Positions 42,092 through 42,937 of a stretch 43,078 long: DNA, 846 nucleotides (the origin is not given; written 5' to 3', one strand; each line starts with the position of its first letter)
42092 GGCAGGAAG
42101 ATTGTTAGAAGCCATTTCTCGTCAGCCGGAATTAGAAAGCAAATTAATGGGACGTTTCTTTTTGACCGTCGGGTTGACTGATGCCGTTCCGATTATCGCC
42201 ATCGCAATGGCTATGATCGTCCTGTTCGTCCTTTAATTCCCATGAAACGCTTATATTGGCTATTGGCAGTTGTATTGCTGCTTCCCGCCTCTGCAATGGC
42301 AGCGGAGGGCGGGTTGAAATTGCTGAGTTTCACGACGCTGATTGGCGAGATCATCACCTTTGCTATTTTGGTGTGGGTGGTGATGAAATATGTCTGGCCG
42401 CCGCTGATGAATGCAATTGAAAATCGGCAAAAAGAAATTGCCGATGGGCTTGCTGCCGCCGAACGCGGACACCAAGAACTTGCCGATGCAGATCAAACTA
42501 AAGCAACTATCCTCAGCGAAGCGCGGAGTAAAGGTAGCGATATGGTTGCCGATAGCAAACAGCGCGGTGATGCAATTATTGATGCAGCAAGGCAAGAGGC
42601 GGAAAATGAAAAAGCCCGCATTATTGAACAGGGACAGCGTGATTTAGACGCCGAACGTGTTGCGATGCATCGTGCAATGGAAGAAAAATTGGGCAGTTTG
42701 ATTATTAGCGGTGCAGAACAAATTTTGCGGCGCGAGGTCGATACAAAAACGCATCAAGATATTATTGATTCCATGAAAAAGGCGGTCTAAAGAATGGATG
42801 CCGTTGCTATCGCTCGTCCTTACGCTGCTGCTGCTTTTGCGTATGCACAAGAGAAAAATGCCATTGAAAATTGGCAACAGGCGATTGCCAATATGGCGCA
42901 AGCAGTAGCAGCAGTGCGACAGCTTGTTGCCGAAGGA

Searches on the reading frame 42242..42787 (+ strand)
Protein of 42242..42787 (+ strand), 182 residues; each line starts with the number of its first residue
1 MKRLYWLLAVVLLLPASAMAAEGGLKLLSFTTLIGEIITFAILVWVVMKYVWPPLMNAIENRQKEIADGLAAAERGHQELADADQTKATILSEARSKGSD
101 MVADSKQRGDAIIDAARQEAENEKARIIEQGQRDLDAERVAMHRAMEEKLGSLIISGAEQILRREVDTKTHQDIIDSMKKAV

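Call 55: search_protein_families(library=pfam, proteins=[window:42242-42787:+], max_evalue=0.00001)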
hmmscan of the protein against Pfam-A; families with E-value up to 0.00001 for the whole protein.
window:42242-42787:+ (182 aa): 1 family
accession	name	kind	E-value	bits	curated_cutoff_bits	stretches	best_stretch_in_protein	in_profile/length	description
PF00430.23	ATP-synt_B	-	1e-24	87.5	28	1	32-162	1-131/132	ATP synthase B/B' CF(0)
